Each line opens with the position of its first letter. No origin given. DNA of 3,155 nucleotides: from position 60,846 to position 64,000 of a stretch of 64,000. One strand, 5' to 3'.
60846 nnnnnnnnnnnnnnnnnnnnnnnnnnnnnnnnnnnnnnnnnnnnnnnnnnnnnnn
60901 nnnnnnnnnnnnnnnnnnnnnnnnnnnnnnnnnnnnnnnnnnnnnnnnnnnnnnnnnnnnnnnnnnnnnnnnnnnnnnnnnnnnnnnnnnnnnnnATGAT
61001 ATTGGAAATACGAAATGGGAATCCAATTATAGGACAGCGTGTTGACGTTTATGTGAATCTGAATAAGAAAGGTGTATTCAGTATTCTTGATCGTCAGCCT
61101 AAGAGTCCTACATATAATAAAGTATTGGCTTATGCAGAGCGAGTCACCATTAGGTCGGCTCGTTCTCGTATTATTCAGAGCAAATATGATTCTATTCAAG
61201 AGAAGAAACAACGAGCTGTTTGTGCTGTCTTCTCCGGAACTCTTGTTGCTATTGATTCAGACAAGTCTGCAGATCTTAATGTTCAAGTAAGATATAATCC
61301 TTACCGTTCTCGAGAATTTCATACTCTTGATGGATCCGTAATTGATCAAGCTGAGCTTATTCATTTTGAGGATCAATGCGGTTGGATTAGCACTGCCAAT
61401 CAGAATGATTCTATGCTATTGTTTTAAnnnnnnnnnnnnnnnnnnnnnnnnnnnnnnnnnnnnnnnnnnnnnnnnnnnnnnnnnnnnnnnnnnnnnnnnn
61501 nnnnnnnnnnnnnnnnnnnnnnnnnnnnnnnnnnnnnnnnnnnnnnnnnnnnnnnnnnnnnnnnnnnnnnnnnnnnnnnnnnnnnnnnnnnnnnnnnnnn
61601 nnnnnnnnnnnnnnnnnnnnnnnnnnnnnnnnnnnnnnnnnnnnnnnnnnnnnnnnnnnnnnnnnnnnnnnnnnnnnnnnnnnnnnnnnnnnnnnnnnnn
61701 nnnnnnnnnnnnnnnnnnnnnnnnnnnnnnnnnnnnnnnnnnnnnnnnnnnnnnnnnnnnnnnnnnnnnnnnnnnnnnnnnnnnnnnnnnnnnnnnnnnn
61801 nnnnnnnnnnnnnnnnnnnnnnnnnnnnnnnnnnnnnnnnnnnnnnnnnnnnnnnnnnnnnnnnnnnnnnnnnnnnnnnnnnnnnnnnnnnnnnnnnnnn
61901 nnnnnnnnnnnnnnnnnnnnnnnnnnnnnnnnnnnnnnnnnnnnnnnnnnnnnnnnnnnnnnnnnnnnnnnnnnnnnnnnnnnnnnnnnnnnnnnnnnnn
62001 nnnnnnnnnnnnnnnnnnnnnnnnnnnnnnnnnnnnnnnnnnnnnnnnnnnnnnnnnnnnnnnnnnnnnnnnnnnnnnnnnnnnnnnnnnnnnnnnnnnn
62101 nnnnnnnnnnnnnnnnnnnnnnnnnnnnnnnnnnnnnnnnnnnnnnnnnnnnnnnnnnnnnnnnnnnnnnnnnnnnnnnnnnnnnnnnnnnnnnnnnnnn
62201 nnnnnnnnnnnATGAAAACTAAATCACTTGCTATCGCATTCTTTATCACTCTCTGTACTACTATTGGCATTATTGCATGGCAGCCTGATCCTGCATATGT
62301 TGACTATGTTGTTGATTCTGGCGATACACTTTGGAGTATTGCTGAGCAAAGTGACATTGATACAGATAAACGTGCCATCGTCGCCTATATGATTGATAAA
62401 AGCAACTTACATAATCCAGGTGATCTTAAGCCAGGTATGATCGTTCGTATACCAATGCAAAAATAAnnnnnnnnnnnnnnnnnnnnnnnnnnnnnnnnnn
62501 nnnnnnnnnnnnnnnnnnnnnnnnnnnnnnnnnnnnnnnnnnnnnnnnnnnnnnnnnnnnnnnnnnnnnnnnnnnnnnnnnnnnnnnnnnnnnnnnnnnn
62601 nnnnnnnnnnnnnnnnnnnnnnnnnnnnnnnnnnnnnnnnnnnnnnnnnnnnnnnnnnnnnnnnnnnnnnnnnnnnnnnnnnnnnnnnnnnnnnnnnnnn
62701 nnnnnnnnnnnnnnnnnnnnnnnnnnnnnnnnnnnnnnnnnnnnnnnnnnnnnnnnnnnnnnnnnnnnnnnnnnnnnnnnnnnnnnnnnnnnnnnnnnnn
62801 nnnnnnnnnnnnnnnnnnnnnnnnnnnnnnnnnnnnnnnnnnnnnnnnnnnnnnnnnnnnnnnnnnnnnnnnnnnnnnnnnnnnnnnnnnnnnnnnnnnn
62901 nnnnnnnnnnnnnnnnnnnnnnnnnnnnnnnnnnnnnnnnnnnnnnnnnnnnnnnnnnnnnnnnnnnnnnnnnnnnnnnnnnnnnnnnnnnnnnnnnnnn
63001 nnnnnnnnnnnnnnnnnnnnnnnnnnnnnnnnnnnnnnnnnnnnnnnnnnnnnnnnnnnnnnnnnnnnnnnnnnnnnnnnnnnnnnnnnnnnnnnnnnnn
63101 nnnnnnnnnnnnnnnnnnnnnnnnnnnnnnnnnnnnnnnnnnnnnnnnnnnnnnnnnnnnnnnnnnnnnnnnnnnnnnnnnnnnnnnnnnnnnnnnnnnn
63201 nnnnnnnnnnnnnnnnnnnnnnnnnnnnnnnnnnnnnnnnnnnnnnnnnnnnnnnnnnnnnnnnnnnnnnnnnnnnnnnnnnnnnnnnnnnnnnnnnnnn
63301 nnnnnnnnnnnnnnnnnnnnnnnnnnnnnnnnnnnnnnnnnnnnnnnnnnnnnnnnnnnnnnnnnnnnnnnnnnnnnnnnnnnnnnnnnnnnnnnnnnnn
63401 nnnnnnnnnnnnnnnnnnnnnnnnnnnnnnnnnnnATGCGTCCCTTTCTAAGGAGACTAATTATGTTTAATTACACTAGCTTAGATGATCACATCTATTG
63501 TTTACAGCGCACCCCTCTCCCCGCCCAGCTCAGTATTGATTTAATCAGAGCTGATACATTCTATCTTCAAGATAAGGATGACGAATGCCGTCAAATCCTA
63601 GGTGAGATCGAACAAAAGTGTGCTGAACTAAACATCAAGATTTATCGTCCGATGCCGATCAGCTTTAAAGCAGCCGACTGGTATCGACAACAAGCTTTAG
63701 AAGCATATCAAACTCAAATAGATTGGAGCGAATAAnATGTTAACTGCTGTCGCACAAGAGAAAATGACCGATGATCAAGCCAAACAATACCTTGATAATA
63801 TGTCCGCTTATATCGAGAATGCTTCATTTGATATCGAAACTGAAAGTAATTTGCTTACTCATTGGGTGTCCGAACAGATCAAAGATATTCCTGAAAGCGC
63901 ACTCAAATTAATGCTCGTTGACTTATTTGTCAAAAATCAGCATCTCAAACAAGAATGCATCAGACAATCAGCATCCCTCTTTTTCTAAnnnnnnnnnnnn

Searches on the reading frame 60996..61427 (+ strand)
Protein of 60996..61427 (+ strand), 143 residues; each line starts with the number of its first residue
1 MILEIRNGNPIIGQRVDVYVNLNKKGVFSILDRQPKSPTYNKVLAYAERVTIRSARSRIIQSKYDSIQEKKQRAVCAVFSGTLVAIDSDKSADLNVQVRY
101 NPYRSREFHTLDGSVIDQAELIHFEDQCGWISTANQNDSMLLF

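Call 75: search_protein_families(library=pfam, proteins=[window:60996-61427:+], max_evalue=0.01)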
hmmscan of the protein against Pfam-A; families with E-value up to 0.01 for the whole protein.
window:60996-61427:+ (143 aa): 1 family
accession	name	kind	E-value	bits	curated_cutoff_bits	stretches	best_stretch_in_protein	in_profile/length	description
PF25735.1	Phage_L5_gp82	-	1.5e-18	67.2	27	1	13-127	5-115/120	Mycobacterium phage L5 gene 82 protein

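Call 97: find_encoding_contigs(protein=window:60996-61427:+, flank=10000, max_places=4)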
Protein window:60996-61427:+ (143 aa): no gene with exactly this product is on record in the collection.

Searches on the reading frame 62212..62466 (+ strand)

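Call 75: search_protein_families(library=pfam, proteins=[window:62212-62466:+], max_evalue=0.01)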
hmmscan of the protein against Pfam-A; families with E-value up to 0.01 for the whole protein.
window:62212-62466:+ (84 aa): 1 family
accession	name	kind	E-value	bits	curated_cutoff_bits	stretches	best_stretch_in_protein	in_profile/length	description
PF01476.26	LysM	-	2.3e-07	31.1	20.9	1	32-81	1-43/43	LysM domain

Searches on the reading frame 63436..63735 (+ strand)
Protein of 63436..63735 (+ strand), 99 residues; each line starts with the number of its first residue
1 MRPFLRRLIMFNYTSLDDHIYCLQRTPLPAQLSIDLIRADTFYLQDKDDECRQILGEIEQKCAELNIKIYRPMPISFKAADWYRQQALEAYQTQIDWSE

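Call 75: search_protein_families(library=pfam, proteins=[window:63436-63735:+], max_evalue=0.01)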
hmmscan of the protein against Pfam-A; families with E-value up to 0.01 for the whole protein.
window:63436-63735:+ (99 aa): 0 families

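Call 96: find_encoding_contigs(protein=window:63436-63735:+, flank=10000, max_places=4)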
Protein window:63436-63735:+ (99 aa): no gene with exactly this product is on record in the collection.

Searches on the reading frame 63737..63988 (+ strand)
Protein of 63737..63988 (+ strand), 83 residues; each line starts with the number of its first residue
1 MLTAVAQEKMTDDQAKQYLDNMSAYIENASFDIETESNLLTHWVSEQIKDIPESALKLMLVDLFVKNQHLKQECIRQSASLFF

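Call 75: search_protein_families(library=pfam, proteins=[window:63737-63988:+], max_evalue=0.01)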
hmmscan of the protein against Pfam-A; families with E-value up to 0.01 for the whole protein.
window:63737-63988:+ (83 aa): 0 families

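Call 100: find_encoding_contigs(protein=window:63737-63988:+, flank=10000, max_places=4)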
Protein window:63737-63988:+ (83 aa): 2 contigs read that carry it; 1 place shown.
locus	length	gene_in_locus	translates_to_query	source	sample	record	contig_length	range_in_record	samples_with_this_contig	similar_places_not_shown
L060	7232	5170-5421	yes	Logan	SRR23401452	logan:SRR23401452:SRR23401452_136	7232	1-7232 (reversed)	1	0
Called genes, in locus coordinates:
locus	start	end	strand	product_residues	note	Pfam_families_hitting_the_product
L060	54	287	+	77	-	-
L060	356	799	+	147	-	-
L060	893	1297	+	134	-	-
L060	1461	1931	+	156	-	-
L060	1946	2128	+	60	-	-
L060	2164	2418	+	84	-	-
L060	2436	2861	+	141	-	PF25735:Phage_L5_gp82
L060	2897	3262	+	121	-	-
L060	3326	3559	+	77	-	-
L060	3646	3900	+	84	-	PF01476:LysM (weak)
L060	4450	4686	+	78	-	-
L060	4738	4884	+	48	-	-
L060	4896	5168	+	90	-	-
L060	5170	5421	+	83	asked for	-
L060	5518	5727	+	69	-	-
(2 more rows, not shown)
